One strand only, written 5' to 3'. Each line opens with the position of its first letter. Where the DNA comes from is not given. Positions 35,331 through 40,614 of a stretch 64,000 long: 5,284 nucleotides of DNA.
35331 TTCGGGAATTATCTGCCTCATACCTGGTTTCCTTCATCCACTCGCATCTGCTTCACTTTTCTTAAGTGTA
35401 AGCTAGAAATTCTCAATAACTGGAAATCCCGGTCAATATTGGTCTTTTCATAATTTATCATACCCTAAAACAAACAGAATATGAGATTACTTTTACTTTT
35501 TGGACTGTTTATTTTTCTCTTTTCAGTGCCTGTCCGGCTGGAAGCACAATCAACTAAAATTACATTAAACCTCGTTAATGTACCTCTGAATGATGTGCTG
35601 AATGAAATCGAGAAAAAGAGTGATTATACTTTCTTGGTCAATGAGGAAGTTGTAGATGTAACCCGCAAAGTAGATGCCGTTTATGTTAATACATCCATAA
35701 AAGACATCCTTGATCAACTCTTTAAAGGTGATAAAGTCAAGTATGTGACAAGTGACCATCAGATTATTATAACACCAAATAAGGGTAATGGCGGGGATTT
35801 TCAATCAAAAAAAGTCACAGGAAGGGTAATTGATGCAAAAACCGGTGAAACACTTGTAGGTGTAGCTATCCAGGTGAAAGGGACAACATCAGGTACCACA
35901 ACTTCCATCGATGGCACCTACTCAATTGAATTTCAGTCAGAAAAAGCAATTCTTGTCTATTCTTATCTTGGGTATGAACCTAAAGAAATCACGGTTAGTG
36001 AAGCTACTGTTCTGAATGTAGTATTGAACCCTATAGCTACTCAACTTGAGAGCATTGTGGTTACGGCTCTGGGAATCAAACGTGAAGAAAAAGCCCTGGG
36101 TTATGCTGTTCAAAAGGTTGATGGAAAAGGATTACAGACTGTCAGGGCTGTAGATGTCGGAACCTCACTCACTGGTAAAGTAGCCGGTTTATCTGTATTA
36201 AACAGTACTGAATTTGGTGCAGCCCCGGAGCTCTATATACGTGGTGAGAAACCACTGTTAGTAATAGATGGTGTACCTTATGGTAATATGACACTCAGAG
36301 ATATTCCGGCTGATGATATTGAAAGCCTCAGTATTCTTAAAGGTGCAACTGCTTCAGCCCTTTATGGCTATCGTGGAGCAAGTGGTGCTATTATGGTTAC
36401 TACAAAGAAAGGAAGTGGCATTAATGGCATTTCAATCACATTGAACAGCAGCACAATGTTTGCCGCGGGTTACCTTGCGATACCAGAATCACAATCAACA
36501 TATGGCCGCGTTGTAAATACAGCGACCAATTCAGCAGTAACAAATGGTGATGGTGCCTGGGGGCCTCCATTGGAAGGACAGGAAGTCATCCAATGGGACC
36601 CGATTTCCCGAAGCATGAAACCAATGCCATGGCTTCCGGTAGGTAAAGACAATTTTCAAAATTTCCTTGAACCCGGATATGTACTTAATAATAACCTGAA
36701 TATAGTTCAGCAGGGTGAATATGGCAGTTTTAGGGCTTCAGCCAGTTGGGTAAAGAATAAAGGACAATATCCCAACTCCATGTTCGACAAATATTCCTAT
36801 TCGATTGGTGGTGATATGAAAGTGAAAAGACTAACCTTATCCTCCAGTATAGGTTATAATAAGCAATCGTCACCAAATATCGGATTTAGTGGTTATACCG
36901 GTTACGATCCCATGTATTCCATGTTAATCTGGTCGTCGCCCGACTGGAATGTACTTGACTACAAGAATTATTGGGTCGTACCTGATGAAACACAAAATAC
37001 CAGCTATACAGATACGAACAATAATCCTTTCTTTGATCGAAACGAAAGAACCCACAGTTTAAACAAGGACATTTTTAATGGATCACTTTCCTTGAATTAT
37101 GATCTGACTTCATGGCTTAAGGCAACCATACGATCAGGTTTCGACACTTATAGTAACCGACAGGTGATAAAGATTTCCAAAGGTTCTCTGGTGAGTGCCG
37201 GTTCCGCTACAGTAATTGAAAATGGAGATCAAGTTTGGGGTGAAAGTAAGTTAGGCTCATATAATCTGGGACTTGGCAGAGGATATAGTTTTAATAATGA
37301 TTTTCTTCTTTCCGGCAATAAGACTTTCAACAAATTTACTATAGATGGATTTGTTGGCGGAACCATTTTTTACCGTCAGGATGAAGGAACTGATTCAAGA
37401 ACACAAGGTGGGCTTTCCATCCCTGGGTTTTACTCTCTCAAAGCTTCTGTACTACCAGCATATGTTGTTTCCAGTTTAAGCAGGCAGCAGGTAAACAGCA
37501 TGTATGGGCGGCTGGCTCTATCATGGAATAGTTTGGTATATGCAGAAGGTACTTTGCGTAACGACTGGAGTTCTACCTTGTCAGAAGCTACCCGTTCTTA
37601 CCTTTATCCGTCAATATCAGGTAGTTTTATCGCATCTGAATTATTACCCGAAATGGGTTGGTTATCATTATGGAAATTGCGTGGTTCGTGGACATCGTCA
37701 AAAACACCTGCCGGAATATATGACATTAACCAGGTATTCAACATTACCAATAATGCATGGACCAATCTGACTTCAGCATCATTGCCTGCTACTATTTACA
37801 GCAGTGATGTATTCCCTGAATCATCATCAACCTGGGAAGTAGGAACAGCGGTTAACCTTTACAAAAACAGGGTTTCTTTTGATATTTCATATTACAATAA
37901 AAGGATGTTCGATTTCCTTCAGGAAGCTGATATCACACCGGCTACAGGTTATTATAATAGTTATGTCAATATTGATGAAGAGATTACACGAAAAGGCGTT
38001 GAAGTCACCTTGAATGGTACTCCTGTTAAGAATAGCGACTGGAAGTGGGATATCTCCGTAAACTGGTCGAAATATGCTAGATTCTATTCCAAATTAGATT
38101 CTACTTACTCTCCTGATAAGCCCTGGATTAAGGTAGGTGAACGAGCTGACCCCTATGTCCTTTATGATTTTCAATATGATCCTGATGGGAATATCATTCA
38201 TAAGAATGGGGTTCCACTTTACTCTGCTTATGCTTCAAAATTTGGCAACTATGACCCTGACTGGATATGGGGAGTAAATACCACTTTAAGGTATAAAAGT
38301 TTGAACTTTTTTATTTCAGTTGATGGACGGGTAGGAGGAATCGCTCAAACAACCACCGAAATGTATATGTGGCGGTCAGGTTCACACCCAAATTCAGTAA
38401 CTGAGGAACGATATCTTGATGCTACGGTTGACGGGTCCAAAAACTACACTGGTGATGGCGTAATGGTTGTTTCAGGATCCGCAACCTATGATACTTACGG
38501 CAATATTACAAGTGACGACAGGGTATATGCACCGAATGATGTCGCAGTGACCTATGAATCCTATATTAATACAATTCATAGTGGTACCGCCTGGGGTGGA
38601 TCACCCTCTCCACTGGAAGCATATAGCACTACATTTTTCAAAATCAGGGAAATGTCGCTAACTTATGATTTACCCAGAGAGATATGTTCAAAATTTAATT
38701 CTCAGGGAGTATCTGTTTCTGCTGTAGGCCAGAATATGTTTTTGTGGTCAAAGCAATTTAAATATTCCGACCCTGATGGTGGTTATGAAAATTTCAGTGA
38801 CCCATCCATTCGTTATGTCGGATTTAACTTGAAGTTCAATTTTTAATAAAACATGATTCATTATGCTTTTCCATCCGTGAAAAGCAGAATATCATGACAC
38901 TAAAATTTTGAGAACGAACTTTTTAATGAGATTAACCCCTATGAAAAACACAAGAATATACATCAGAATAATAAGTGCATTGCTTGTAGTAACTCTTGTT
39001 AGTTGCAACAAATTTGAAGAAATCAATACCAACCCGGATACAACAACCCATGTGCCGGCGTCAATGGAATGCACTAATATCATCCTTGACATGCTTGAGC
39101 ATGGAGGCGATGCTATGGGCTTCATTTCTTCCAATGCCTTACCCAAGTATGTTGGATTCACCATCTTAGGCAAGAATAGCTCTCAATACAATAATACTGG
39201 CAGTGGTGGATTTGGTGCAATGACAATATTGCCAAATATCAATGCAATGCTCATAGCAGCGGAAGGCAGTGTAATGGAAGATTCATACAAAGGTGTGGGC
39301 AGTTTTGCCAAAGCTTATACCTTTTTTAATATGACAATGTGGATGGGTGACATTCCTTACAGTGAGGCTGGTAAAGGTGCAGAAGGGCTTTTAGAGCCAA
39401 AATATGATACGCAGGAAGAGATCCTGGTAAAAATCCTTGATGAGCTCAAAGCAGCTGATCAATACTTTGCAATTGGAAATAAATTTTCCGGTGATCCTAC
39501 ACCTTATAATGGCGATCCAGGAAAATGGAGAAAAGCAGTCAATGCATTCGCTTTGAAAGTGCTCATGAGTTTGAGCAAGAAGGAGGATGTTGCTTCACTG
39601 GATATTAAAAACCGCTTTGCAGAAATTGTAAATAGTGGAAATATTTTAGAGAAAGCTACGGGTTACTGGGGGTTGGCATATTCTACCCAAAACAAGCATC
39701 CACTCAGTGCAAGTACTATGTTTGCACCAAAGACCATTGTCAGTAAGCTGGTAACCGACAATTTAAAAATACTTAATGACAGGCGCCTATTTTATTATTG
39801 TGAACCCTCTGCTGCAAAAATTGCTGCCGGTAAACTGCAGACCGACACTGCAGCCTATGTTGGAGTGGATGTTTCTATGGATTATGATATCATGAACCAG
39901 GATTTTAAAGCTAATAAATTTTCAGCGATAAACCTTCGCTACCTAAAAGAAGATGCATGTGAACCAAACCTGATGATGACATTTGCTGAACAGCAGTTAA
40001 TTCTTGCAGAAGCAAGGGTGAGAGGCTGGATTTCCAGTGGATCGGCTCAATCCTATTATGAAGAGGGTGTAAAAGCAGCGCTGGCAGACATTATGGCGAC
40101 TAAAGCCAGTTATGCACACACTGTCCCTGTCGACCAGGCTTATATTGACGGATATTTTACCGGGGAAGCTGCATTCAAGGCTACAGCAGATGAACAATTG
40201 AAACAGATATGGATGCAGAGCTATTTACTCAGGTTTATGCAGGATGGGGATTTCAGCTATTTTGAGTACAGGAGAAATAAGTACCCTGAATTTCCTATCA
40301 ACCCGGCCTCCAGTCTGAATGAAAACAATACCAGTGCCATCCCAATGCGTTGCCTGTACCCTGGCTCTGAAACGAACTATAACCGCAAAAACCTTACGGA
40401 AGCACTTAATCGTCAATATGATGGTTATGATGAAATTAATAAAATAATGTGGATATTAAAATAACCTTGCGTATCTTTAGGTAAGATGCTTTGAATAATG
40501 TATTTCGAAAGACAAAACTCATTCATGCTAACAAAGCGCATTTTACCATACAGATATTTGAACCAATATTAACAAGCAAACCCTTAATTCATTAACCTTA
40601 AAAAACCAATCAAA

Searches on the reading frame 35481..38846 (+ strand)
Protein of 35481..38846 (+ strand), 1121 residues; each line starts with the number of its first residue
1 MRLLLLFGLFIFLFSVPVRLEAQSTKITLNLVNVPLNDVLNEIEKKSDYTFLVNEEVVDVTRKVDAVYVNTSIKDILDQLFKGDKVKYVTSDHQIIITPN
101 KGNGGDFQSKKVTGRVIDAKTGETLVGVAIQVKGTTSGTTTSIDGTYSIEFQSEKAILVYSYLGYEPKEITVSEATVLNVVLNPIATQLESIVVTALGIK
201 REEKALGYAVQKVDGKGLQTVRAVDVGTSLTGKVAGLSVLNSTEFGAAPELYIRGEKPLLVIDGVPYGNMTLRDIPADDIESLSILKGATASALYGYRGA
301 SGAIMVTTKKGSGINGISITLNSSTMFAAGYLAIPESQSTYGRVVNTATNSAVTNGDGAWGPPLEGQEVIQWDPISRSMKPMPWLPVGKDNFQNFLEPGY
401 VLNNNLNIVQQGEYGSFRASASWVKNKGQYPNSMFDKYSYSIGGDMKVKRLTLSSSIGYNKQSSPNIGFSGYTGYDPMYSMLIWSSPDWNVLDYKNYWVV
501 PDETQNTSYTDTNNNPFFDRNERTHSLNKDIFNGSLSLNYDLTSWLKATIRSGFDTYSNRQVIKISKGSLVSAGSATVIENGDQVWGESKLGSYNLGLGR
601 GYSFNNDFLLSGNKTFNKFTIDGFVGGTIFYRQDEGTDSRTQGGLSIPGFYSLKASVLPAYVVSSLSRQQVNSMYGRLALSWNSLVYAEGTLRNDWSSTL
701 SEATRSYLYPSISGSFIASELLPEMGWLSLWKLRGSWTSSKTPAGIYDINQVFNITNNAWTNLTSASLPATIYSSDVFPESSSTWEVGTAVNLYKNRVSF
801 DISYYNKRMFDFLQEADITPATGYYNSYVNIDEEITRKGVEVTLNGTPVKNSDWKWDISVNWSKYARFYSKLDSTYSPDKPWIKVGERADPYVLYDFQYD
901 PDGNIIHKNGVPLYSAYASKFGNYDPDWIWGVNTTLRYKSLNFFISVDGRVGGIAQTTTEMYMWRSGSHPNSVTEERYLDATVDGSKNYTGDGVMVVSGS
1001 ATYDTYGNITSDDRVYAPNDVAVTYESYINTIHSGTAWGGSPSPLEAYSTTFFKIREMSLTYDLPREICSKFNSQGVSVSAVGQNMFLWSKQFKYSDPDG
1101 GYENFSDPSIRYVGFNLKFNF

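Call 18: search_protein_families(library=pfam, proteins=[window:35481-38846:+])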
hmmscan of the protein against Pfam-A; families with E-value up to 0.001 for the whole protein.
window:35481-38846:+ (1121 aa): 4 families
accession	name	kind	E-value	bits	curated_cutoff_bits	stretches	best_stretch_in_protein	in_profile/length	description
PF13715.12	CarbopepD_reg_2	-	4.3e-16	59.1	32.2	1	112-194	1-88/88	CarboxypepD_reg-like domain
PF07715.20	Plug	-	7.9e-13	49.3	23.9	1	206-303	5-107/107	TonB-dependent Receptor Plug Domain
PF13620.12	CarboxypepD_reg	-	3.5e-08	34.1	32.3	1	112-182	2-81/82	Carboxypeptidase regulatory-like domain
PF07660.19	STN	-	1.1e-07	31.9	28.4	1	49-99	1-51/52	Secretin and TonB N terminus short domain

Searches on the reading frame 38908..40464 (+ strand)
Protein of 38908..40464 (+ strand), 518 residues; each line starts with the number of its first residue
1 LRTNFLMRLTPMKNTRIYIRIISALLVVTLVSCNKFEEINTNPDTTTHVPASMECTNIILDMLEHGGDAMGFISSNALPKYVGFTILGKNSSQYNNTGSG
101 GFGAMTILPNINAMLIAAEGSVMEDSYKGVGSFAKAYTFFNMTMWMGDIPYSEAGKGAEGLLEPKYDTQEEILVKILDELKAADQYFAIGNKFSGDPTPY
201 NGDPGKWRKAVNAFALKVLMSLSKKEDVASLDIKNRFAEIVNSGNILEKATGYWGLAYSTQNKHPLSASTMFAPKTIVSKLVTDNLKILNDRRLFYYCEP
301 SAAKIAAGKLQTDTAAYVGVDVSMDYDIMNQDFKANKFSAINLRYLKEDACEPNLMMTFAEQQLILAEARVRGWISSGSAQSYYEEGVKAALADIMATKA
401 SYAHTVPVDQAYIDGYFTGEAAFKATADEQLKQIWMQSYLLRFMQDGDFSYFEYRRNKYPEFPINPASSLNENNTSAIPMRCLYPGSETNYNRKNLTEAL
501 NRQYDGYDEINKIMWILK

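Call 18: search_protein_families(library=pfam, proteins=[window:38908-40464:+])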
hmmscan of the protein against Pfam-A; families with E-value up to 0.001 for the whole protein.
window:38908-40464:+ (518 aa): 2 families
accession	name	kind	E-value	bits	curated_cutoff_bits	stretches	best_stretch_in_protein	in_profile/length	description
PF12771.13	SusD-like_2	-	4.9e-56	190.8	27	1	52-485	10-415/415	Starch-binding associating with outer membrane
PF12741.13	SusD-like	-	8.1e-30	104.7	27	1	108-515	91-493/495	Susd and RagB outer membrane lipoprotein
